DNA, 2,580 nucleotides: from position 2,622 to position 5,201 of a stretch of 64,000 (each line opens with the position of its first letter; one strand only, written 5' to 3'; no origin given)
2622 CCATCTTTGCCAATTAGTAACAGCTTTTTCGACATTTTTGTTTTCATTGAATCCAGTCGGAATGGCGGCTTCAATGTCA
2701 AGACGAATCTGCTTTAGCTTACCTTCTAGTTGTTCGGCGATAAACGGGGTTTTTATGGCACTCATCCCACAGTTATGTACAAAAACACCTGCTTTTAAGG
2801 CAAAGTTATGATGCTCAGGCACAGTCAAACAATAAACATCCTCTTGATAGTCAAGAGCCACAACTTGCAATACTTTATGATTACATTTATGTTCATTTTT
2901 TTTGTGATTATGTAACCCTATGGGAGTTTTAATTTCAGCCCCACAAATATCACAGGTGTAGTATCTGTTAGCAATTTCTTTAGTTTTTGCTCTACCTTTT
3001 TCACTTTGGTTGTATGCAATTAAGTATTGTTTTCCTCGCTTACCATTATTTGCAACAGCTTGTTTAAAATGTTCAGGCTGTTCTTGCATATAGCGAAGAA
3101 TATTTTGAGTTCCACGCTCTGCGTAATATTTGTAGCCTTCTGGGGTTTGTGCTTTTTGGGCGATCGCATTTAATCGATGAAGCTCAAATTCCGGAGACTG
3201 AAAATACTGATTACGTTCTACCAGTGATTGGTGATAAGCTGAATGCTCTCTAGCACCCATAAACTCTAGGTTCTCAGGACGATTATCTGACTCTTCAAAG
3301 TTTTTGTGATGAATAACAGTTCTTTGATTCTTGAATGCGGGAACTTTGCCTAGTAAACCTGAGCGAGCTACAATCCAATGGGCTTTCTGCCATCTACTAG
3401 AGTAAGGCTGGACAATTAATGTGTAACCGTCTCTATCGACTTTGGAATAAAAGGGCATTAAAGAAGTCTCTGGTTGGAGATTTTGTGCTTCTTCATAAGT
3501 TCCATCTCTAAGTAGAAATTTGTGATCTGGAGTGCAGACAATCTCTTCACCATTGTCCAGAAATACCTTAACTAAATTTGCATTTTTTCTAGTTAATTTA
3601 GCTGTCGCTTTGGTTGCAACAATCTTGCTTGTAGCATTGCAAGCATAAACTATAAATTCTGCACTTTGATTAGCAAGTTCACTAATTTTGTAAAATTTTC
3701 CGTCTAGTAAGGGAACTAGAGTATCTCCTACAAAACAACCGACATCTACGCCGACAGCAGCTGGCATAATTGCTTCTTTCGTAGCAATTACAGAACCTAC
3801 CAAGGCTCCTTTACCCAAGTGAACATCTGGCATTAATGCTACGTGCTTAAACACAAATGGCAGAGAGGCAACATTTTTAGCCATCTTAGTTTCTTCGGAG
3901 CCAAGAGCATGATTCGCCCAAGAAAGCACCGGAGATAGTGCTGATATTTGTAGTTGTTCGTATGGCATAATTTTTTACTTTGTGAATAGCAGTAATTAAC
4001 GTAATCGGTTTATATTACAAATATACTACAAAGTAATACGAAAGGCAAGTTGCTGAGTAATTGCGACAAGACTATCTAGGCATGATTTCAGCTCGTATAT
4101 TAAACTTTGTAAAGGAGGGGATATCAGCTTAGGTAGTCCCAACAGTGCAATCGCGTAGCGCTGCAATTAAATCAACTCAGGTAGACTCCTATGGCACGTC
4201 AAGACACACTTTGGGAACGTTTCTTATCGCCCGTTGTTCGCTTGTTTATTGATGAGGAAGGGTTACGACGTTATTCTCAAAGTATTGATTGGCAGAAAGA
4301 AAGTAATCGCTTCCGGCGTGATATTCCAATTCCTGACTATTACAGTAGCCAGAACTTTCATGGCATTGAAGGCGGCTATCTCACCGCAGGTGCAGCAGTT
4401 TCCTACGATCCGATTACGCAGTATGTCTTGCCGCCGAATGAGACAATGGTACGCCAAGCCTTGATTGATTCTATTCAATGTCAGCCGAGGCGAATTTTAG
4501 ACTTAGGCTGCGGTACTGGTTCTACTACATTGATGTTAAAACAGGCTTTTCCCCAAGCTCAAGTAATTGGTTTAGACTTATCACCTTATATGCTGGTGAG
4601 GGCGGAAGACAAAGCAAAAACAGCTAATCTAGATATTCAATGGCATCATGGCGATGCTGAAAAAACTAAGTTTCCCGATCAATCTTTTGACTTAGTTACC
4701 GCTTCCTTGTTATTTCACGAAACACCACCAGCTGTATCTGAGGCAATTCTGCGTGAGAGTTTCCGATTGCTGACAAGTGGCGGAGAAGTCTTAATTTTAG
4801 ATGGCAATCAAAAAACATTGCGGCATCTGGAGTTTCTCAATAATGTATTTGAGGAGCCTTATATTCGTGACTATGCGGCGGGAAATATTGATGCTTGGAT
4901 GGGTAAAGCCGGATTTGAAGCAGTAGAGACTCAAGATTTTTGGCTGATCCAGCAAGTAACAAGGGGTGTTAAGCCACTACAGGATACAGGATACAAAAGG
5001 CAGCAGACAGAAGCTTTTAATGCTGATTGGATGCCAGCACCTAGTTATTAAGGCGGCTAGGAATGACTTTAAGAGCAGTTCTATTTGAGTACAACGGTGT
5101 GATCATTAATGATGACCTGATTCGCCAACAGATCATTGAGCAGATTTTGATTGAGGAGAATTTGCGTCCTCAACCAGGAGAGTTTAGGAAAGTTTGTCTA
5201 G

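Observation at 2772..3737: rtcB carries a 322-aa intein with an HNH (not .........) nuclease inserted exactly at the catalytic metal-ligand cysteine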

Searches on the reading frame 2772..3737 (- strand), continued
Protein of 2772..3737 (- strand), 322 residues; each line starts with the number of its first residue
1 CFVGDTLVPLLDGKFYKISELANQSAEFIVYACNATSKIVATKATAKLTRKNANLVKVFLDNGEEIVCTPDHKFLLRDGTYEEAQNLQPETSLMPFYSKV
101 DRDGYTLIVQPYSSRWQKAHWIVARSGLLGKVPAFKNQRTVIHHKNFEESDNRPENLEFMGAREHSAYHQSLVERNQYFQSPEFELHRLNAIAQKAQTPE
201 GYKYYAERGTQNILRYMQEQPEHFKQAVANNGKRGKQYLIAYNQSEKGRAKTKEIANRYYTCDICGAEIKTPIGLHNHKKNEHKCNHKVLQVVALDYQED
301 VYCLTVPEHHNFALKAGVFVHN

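Call 59: find_related_loci(query=A1, collection=viral_contigs, flank=3000)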
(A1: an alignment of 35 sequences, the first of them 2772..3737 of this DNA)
Query A1 (322 aa) in viral_contigs; peptide patterns used: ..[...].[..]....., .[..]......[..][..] (x = any residue, [..] = any of these).
600 stretches matched a pattern (row limit reached: there are more); 357 encode a relative of the query (tblastn E <= 1e-3); the best 80 are kept; 80 distinct loci.
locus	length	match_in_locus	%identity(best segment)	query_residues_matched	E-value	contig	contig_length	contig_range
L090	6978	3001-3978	51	1-322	6e-112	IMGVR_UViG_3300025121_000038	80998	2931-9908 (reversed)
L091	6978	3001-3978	49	1-322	3e-102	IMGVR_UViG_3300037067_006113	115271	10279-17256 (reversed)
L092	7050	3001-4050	36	1-322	2e-76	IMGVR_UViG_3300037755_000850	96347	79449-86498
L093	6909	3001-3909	43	1-322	1e-65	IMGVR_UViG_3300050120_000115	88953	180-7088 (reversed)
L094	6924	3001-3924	37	1-322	2e-62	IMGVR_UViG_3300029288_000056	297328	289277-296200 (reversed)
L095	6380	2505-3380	39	1-322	4e-57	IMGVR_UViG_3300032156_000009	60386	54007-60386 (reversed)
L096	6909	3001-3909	38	1-322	8e-57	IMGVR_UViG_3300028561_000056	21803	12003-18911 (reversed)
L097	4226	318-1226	38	1-322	8e-57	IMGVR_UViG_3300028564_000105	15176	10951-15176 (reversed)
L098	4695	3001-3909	38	1-322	8e-57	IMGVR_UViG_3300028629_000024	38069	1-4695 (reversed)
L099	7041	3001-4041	35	1-322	4e-54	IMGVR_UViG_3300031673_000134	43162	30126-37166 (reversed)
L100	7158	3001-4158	32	1-322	2e-48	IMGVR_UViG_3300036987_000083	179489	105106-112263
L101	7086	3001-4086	34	1-322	2e-46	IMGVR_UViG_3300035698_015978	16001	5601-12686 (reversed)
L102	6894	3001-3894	37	1-322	8e-46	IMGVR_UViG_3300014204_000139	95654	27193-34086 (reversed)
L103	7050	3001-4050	34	1-322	8e-44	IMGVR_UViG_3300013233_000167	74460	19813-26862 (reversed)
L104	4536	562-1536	34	1-322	2e-42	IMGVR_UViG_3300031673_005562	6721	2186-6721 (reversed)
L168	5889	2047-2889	32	1-322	3e-32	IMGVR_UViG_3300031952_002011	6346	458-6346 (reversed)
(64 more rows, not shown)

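Call 65: search_dna_similar(query=window:2772-3737:-, collection=phages, mode=protein, max_rows=25)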
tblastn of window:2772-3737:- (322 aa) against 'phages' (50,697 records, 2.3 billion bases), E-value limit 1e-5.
Records with a match: 12; places in all: 12; records where one place covers at least 80% of the query: 1.
Best place of each record, by identity: <60% 12.
By first word of the organism name: uncultured 3; Bacillus 3; Thermus 3; Aphanizomenon 1; Rhodobacter 1; Streptococcus 1.
By host as written in the record: - 3; Bacillus subtilis W-23-S(r); Bacillus licheniformis ATCC 9945a 2; Aphanizomenon flos-aquae 1; Rhodobacter capsulatus YW1 1; Streptococcus agalactiae 1; Thermus sp. TC4 1; Thermus thermophilus HB8 1; Thermus thermophilus 1; and 1 more.
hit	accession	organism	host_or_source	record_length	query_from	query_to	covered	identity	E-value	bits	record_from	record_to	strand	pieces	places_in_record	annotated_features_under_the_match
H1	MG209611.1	Aphanizomenon phage vB_AphaS-CL131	Aphanizomenon flos-aquae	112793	1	322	100%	30.3%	2e-23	106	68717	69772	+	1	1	dCTP deaminase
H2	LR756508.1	uncultured phage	metagenomic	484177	1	223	69%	29.2%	6e-20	96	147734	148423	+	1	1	record has no annotation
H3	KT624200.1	Bacillus phage SP-15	Bacillus subtilis W-23-S(r); Bacillus ...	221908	1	200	62%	29.3%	3e-17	88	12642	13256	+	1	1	hypothetical protein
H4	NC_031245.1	Bacillus phage SP-15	Bacillus subtilis W-23-S(r); Bacillus ...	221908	1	200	62%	29.3%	3e-17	88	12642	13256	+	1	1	hypothetical protein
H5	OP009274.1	Rhodobacter phage RcKickapoo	Rhodobacter capsulatus YW1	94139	1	169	52%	31.4%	3e-12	73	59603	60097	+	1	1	DNA polymerase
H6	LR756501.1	uncultured phage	metagenomic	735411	1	174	54%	30.4%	1e-14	81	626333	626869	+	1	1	record has no annotation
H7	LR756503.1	uncultured phage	metagenomic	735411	1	174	54%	30.4%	1e-14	81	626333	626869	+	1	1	record has no annotation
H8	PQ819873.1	Streptococcus phage vB_SagM-GXN1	Streptococcus agalactiae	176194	1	169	52%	28.4%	1e-8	62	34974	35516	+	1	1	none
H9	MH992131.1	Thermus phage TSP4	Thermus sp. TC4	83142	1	135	42%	31.9%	4e-8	61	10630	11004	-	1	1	ribonucleoside-triphosphate reductase (x2)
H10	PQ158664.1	Thermus phage P23-45_stolb1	Thermus thermophilus HB8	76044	1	95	30%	38.9%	8e-9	63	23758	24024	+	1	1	ribonucleotide reductase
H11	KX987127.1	Thermus phage G20c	Thermus thermophilus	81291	1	95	30%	37.9%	2e-8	62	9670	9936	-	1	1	ribonucleoside-triphosphate reductase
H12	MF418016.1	Bacillus phage vB_BceM-HSE3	Bacillus cereus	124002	1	94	29%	33.0%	6e-9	63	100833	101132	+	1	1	ATP-dependent helicase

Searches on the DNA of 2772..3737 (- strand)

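Call 15: search_rna_families(source=L001, start=7200, end=8100, threshold=evalue, max_evalue=1, show_alignments=2)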
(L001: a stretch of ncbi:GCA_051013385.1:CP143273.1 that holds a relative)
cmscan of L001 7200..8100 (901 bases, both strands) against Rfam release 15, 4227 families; matches with E-value up to 1: 1.
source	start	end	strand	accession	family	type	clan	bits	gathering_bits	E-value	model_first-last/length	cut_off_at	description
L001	7419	7637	+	RF00028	Intron_gpI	Intron;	-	29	50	2.8e-05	1-253/253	no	Group I catalytic intron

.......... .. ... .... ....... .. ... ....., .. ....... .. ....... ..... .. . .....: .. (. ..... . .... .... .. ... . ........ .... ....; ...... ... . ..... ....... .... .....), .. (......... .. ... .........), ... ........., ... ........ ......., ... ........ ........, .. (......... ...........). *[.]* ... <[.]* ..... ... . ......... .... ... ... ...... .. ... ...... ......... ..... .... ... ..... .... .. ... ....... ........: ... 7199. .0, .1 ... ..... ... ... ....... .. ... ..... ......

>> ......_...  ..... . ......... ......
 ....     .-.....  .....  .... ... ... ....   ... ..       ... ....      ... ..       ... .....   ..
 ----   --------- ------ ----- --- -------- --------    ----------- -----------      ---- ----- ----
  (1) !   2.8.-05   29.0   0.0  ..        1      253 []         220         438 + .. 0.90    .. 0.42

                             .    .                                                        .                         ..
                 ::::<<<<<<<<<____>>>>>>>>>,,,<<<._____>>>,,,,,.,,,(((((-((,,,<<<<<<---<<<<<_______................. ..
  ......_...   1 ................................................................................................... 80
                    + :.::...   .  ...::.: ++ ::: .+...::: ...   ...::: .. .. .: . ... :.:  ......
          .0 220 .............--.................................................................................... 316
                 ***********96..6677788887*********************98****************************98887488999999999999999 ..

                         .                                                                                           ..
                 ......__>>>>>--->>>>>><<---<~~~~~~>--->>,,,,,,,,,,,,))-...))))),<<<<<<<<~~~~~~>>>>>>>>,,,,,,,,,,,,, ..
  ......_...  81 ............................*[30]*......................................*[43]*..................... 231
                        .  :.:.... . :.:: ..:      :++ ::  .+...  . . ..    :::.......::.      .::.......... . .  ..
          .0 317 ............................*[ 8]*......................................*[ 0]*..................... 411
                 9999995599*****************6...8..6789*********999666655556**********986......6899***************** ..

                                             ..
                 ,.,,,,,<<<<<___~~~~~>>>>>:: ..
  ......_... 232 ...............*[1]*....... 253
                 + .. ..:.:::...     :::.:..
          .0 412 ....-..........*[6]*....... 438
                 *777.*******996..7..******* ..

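Call 22: search_rna_families(sources=[L083, L084], threshold=evalue, max_evalue=0.1)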
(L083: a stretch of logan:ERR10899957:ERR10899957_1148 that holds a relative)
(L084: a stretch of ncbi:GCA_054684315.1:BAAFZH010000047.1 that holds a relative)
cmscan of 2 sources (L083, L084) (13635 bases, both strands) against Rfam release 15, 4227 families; matches with E-value up to 0.1: 2.
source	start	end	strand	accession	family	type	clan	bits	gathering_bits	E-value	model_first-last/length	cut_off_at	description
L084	1441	1513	-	RF00005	tRNA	Gene; tRNA;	CL00001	64.2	29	2.7e-12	1-71/71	no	tRNA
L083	275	347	-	RF00005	tRNA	Gene; tRNA;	CL00001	63.4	29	4.4e-12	1-71/71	no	tRNA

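Call 53: search_rna_families(source=L085, start=4380, end=5520, threshold=evalue, max_evalue=1)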
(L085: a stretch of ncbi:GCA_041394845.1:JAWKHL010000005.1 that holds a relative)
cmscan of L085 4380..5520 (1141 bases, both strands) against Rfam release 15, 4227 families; matches with E-value up to 1: 2.
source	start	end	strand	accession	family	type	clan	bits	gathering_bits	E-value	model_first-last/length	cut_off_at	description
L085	5226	5300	-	RF00697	mir-186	Gene; miRNA;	-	19.6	70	0.94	1-82/82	no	mir-186 microRNA precursor family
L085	5238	5289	-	RF03416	mir-7383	Gene; miRNA;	-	18.4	88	0.95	1-59/59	no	mir-7383 microRNA precursor family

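Call 54: search_rna_families(source=L087, start=4480, end=5660, threshold=evalue, max_evalue=1)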
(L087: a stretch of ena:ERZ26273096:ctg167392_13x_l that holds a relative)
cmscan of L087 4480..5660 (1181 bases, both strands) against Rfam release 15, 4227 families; matches with E-value up to 1: 0.
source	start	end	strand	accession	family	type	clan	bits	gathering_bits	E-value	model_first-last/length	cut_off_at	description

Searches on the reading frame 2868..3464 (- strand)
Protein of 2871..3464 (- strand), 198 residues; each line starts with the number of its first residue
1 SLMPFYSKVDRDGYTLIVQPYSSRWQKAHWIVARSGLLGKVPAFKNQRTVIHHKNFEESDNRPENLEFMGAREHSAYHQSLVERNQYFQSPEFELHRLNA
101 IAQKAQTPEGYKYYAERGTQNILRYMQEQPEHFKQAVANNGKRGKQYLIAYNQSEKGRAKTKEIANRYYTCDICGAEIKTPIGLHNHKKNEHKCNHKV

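Call 40: search_protein_families(library=pfam, proteins=[window:2871-3464:-], max_evalue=5)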
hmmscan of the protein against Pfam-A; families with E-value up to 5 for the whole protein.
seq(198 aa): 4 families
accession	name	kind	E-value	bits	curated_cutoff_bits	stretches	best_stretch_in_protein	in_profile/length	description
PF13392.12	HNH_3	-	2.5e-05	24.2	24.8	1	49-75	19-45/46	HNH endonuclease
PF08394.17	Arc_trans_TRASH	-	0.042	14.4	27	1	169-194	1-27/43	Archaeal TRASH domain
PF13894.12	zf-C2H2_4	-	0.066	14.4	27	1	169-192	1-24/24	C2H2-type zinc finger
PF00096.32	zf-C2H2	-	0.18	12.8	25.2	1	169-192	1-23/23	Zinc finger, C2H2 type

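Call 41: search_protein_families(library=phrogs, proteins=[window:2871-3464:-], max_evalue=0.1)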
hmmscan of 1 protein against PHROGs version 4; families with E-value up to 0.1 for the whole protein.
seq(198 aa): 8 families
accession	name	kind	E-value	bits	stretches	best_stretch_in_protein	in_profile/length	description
phrog_7545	-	DNA, RNA and nucleotide metabolism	4.2e-10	41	1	8-86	62-141/160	HNH endonuclease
phrog_21964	-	DNA, RNA and nucleotide metabolism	0.00054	20.6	1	23-84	161-218/244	HNH endonuclease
phrog_15471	-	DNA, RNA and nucleotide metabolism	0.001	19.9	1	25-181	31-115/183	HNH endonuclease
phrog_25114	-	unknown function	0.0016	19.4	1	9-87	61-140/156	-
phrog_959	-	DNA, RNA and nucleotide metabolism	0.0059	17.4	1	45-76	73-104/138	HNH endonuclease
phrog_20891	-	DNA, RNA and nucleotide metabolism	0.012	16.3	1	48-72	172-196/219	HNH endonuclease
phrog_1271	-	DNA, RNA and nucleotide metabolism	0.033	14.5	0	41-92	280-329/361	HNH endonuclease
phrog_589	-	DNA, RNA and nucleotide metabolism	0.035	14.9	0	88-180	34-103/179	HNH endonuclease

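Call 69: search_protein_representatives(protein=window:2868-3461:-)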
Query: 198 residues. Proteins with E-value up to 0.001 (for the whole library): 370; up to 1e-10: 77; up to 1e-30: 26. The best 150 are listed.
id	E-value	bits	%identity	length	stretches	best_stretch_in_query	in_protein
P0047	8.8e-84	296.8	92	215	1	51-197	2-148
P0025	1.6e-81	289.4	62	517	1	1-197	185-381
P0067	1.8e-77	276.2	60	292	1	1-197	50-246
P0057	7.2e-71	254.7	58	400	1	1-191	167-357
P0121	1.5e-70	253.6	58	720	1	1-197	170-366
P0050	3.6e-64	232.8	58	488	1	1-198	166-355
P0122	3.3e-58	213.4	50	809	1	1-197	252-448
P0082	9.2e-58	211.9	63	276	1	1-145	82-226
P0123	4.7e-56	206.3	53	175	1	3-174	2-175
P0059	9.6e-54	198.8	49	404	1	1-197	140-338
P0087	1.0e-53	198.7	63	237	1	1-134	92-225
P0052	1.3e-49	185.3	73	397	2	1-96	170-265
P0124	2.5e-47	177.9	44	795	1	1-197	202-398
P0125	2.2e-45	171.5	53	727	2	83-197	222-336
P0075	8.3e-44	166.4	46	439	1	1-167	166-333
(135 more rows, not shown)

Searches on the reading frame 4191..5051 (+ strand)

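Call 63: search_protein_families(library=pfam, proteins=[window:4191-5051:+], max_evalue=0.00001)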
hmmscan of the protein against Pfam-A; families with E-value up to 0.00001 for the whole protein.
window:4191-5051:+ (286 aa): 8 families
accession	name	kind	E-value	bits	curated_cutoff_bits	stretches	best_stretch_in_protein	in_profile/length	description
PF13649.12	Methyltransf_25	-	1.1e-26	93.8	27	1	102-198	1-97/97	Methyltransferase domain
PF08241.18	Methyltransf_11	-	2.2e-23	83.1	21.2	1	103-202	1-95/95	Methyltransferase domain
PF13847.12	Methyltransf_31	-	1.6e-18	67.2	27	1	101-208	6-117/145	Methyltransferase domain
PF01209.24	Ubie_methyltran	-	1.2e-17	64.5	20.1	1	97-215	46-164/233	ubiE/COQ5 methyltransferase family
PF08242.18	Methyltransf_12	-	1.3e-17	64.8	30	1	103-199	1-97/98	Methyltransferase domain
PF13489.12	Methyltransf_23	-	7e-14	52.3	27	1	98-246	22-163/164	Methyltransferase domain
PF05175.20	MTS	-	1.4e-12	48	23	1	90-222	22-156/170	Methyltransferase small domain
PF00891.24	Methyltransf_2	-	2.7e-08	33.8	22.3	1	98-204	61-166/210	O-methyltransferase domain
